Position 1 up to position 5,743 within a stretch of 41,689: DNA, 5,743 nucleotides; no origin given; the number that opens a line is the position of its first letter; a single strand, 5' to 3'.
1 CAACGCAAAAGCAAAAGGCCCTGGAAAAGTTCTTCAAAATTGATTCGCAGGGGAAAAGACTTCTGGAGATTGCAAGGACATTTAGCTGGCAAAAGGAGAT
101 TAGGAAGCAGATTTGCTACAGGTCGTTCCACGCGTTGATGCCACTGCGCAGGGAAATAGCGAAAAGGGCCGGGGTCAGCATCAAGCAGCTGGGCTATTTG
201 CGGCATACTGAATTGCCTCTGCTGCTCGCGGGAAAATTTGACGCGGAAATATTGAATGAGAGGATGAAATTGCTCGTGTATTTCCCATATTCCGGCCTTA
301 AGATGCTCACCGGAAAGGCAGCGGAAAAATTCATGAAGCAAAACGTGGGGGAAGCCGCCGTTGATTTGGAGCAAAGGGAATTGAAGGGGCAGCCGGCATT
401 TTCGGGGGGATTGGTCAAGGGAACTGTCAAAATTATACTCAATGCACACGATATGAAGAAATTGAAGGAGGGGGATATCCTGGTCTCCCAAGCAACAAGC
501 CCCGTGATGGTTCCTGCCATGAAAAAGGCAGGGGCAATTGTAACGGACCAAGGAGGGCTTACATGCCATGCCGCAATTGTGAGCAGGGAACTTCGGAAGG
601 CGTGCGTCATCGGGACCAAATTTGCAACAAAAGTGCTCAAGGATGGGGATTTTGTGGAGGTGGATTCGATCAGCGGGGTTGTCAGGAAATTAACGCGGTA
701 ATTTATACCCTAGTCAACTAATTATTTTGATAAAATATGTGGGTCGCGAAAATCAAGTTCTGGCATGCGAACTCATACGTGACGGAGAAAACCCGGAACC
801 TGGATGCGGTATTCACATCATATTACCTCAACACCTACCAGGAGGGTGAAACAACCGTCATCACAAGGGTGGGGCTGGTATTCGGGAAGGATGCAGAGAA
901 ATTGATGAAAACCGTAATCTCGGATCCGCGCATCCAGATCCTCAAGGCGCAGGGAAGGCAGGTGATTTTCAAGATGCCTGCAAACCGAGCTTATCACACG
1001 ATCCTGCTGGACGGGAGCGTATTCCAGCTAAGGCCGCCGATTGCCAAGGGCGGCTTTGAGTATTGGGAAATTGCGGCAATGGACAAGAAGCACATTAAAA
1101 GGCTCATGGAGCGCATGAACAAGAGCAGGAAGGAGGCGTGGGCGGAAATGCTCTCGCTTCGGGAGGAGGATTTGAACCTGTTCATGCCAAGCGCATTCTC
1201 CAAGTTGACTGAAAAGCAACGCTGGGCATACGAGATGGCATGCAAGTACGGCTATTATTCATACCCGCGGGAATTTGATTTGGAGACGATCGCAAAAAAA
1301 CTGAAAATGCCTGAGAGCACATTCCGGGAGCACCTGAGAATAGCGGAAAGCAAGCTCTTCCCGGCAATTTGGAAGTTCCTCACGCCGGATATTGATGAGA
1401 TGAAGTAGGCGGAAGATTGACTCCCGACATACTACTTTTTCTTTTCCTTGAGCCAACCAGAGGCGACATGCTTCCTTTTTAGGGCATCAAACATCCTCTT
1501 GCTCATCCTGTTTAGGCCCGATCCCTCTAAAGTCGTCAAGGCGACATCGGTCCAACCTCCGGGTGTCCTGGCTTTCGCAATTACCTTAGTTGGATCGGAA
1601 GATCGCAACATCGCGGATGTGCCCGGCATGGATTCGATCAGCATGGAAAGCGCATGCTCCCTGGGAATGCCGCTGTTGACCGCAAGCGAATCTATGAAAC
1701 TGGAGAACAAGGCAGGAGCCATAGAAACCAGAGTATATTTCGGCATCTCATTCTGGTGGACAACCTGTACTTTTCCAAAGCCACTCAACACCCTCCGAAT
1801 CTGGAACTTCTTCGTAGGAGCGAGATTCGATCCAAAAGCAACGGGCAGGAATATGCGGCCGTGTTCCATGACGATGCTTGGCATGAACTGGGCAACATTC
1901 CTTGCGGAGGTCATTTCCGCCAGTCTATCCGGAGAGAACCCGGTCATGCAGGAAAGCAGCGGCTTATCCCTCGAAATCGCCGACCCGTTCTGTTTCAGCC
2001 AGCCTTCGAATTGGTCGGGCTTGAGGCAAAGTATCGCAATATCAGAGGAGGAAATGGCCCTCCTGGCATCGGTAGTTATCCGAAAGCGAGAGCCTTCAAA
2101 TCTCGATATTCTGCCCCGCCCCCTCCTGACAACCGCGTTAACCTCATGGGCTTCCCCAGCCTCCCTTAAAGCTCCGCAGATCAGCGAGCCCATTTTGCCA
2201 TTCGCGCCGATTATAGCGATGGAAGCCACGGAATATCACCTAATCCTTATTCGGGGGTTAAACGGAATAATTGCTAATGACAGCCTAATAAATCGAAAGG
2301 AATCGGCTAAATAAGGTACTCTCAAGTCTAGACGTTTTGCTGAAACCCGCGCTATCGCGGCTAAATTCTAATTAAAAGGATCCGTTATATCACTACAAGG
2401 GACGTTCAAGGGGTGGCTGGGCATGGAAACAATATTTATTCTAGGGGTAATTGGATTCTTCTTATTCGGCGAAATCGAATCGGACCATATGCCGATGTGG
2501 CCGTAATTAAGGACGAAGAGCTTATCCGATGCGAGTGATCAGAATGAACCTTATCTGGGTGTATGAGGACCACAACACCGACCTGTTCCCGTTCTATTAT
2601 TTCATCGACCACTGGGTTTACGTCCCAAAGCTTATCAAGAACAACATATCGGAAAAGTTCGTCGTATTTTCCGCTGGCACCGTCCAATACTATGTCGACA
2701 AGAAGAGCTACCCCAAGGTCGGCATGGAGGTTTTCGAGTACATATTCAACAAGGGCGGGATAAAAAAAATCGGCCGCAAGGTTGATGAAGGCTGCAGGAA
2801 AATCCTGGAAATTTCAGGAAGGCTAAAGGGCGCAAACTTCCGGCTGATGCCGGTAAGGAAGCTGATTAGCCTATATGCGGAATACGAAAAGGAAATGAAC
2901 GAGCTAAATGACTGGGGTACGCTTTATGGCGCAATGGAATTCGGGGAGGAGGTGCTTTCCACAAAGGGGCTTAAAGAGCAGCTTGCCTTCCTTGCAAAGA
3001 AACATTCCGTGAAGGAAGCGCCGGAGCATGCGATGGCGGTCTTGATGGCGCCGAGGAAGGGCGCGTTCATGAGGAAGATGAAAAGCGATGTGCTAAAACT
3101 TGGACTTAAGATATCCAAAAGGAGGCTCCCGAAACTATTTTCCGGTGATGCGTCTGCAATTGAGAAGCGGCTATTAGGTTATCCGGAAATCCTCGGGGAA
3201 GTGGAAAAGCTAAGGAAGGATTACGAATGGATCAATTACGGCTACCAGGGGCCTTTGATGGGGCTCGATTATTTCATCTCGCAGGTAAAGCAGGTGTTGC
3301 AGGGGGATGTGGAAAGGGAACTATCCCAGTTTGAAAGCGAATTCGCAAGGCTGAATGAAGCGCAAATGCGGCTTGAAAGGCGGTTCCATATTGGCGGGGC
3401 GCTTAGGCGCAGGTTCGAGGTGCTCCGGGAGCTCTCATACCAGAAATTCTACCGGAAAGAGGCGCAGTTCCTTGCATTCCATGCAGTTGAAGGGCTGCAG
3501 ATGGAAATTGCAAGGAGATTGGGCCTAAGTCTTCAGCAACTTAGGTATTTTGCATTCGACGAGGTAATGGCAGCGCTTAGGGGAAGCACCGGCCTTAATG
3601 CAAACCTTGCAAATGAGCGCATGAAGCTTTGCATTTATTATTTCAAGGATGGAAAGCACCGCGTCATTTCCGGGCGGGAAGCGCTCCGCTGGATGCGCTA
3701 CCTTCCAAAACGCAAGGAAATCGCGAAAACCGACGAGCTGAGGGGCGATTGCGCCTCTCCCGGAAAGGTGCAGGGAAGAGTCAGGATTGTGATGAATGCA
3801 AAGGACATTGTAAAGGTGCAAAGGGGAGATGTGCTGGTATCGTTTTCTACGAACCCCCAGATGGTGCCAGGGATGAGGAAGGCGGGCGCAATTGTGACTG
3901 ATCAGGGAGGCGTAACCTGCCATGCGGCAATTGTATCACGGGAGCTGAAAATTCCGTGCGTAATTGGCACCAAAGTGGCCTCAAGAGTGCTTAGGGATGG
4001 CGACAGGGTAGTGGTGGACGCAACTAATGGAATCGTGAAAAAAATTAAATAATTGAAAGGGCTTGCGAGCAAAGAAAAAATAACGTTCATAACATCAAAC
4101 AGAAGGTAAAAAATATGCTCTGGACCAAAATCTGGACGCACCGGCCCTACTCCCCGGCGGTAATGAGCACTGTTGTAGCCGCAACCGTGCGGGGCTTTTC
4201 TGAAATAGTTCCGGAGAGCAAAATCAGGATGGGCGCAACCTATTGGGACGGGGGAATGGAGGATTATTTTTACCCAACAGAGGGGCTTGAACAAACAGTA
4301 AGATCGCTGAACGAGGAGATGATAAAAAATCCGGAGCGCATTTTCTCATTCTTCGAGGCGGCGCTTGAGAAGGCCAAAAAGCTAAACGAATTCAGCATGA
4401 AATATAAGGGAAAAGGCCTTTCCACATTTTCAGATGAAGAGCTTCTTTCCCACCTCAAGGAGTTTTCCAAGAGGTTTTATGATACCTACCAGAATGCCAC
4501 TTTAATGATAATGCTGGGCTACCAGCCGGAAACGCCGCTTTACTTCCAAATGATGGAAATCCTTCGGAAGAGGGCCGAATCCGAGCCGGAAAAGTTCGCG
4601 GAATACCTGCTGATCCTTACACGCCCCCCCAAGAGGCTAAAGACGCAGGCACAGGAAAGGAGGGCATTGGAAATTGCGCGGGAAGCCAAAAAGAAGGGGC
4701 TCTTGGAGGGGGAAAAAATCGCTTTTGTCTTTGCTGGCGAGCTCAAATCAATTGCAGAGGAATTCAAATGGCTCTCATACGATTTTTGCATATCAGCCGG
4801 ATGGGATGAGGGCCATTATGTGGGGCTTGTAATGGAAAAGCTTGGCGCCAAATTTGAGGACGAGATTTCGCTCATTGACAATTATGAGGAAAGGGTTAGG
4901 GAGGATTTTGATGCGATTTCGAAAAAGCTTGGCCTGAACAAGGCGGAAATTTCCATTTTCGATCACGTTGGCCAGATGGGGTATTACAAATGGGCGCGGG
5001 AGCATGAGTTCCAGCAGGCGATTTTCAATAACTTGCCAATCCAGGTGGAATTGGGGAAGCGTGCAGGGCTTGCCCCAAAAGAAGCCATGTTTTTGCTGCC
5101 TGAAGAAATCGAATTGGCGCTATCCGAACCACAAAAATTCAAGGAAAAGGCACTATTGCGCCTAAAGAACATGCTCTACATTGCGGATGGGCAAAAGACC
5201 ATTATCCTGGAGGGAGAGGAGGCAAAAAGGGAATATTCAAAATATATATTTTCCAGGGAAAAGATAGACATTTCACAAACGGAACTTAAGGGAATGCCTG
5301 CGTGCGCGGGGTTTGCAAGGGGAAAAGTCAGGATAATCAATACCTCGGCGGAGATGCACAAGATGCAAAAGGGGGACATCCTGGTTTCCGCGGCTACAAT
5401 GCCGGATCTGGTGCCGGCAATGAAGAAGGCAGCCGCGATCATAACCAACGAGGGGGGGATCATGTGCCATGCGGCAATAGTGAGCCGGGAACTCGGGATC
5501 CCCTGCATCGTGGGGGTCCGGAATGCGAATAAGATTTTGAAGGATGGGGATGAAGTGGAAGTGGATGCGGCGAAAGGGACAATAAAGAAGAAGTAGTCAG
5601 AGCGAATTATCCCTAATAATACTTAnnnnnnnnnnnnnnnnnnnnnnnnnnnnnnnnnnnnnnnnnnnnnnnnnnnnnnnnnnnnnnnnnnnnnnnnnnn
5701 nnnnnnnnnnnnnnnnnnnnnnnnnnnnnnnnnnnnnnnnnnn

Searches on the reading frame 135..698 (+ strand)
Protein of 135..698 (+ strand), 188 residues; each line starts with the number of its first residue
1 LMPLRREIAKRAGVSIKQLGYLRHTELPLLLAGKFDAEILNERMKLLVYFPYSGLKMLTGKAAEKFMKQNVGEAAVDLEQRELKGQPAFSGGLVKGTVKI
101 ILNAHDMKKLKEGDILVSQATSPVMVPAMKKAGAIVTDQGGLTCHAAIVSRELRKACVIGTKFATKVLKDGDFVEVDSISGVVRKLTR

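Call 104: search_protein_families(library=pfam, proteins=[window:135-698:+], max_evalue=0.01)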
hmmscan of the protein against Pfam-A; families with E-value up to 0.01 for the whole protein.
window:135-698:+ (188 aa): 1 family
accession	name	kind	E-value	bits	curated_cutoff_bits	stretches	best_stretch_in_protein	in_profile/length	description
PF00391.29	PEP-utilizers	-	2.7e-24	85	23.1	1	111-181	2-72/72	PEP-utilising enzyme, mobile domain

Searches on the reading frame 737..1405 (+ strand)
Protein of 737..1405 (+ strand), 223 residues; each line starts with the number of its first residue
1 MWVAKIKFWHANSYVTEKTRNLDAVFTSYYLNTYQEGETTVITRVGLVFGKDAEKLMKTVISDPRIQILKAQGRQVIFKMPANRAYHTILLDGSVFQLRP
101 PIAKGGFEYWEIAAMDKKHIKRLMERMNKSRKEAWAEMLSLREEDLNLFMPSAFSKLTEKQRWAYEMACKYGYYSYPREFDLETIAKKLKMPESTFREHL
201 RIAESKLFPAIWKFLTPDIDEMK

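Call 104: search_protein_families(library=pfam, proteins=[window:737-1405:+], max_evalue=0.01)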
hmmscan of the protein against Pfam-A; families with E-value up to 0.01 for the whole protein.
window:737-1405:+ (223 aa): 1 family
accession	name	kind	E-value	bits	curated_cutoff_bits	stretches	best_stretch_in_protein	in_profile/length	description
PF04967.18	HTH_10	-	2.1e-14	53.5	23.1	1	157-208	1-52/53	HTH DNA binding domain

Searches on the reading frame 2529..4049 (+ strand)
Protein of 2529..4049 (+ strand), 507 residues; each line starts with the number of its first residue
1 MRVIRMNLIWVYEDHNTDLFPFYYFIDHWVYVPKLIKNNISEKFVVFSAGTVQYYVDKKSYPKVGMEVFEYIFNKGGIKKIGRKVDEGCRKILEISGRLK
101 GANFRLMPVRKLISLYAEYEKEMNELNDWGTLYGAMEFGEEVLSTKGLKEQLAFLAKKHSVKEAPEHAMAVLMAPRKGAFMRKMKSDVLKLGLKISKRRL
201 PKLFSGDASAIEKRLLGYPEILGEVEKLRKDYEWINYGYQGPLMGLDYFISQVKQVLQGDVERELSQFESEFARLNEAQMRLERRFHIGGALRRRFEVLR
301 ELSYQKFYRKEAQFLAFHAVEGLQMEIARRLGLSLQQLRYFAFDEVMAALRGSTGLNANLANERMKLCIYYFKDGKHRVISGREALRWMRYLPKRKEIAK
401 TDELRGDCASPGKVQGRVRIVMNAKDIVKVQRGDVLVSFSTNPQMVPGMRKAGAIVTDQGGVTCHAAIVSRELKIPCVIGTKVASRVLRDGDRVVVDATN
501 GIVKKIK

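Call 9: search_protein_families(library=pfam, proteins=[window:2529-4049:+], max_evalue=0.001)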
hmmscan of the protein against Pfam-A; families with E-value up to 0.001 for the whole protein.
window:2529-4049:+ (507 aa): 1 family
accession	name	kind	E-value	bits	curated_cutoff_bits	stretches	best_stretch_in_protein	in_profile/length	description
PF00391.29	PEP-utilizers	-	7.3e-25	86.8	23.1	1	431-501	2-72/72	PEP-utilising enzyme, mobile domain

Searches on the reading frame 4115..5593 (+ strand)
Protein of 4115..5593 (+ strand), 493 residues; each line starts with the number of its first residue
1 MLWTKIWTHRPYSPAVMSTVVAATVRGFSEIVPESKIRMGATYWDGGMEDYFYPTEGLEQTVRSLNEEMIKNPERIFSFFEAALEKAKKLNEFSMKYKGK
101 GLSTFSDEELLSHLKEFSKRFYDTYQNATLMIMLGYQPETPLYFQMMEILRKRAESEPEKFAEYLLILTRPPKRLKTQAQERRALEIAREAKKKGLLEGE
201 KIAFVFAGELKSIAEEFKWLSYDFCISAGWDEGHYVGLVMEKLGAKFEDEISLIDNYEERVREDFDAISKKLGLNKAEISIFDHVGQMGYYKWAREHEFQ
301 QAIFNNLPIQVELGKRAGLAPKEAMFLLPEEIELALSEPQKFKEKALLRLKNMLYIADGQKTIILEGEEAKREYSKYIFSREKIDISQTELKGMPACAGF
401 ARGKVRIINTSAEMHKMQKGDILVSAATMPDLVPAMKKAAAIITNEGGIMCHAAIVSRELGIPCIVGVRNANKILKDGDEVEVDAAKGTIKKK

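Call 9: search_protein_families(library=pfam, proteins=[window:4115-5593:+], max_evalue=0.001)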
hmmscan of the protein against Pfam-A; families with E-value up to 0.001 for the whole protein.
window:4115-5593:+ (493 aa): 1 family
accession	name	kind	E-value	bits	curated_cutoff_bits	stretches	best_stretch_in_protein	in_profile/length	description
PF00391.29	PEP-utilizers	-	2.3e-26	91.6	23.1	1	418-488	2-72/72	PEP-utilising enzyme, mobile domain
